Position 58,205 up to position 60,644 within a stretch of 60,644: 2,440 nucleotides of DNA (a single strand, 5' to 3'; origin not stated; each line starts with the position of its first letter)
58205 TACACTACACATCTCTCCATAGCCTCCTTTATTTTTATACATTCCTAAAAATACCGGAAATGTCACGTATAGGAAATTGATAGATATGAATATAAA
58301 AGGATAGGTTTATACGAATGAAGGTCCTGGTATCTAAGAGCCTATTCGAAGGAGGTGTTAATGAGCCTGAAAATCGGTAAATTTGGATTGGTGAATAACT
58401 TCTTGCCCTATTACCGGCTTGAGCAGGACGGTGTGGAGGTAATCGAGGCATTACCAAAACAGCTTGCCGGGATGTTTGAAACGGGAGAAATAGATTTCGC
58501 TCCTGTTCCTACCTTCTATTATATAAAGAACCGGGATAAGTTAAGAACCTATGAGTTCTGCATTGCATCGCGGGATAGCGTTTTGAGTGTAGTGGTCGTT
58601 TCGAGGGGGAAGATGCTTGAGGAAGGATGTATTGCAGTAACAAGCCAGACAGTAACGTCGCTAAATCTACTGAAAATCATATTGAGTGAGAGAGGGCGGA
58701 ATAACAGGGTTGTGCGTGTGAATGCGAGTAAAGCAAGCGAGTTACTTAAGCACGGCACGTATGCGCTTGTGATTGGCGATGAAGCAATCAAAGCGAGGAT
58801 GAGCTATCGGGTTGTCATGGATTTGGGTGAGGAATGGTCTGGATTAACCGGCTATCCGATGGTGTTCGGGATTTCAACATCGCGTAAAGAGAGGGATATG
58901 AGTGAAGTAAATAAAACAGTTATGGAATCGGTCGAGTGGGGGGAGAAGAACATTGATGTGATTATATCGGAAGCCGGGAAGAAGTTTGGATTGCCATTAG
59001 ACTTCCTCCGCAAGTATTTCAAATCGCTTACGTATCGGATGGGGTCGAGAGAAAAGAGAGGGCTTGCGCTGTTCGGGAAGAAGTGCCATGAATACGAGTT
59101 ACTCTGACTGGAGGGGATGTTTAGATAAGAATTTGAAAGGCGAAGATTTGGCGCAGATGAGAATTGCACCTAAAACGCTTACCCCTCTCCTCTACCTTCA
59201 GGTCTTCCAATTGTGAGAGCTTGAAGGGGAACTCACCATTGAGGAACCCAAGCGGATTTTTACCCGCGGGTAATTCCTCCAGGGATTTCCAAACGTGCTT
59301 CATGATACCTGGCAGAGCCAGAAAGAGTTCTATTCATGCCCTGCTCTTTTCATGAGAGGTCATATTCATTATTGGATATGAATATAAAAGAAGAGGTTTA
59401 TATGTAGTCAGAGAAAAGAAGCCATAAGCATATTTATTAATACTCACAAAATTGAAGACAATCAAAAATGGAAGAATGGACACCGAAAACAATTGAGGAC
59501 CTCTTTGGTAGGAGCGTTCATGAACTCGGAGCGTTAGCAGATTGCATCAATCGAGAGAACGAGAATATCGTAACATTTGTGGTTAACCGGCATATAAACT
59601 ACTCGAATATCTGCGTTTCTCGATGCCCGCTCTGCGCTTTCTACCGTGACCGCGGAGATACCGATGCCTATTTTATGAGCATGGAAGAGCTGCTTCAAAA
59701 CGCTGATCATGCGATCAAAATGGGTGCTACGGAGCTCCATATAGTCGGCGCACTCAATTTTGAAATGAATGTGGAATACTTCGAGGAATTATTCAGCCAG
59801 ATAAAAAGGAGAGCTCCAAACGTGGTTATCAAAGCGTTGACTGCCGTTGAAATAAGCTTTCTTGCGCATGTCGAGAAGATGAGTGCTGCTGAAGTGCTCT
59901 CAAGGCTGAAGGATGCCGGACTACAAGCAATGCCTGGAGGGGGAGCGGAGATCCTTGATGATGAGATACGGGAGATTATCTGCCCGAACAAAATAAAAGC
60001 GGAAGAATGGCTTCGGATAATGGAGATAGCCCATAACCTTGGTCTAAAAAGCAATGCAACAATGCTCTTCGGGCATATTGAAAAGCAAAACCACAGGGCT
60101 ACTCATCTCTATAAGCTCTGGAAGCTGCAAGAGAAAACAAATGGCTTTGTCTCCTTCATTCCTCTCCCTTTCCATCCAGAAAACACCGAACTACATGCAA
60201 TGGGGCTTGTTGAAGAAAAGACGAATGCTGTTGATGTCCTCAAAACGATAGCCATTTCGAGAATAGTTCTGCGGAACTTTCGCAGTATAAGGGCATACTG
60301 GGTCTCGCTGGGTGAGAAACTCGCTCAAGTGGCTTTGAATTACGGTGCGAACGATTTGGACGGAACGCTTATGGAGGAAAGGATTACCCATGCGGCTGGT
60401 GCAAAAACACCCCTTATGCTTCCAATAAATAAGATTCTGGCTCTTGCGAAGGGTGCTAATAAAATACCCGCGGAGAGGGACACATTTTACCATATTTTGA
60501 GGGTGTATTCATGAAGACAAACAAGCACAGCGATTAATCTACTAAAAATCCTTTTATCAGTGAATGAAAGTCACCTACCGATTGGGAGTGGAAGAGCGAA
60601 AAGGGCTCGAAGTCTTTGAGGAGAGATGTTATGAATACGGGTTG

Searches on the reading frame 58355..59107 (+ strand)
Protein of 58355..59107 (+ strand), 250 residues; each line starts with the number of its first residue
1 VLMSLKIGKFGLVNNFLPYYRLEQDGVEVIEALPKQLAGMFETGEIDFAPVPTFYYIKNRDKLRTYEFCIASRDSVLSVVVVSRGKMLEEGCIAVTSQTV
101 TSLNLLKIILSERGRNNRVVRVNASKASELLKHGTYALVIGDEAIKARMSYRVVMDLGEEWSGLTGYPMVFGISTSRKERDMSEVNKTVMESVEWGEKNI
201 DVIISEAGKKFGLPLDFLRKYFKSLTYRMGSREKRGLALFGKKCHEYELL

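Call 48: search_protein_families(library=pfam, proteins=[window:58355-59107:+], max_evalue=0.01)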
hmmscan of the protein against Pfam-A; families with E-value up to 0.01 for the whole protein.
window:58355-59107:+ (250 aa): 1 family
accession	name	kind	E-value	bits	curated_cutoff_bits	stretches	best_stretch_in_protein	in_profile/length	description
PF02621.19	VitK2_biosynth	-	7.3e-53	180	26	1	5-246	1-252/252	Menaquinone biosynthesis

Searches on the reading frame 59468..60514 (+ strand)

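Call 48: search_protein_families(library=pfam, proteins=[window:59468-60514:+], max_evalue=0.01)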
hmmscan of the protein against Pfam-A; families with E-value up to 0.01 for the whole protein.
window:59468-60514:+ (348 aa): 2 families
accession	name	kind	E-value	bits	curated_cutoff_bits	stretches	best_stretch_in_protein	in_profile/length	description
PF19288.4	CofH_C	-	2.7e-22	79.3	27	1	225-341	2-116/125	CofH/MqnC C-terminal region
PF04055.27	Radical_SAM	-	2.7e-19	70.4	29.5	1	43-206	1-155/166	Radical SAM superfamily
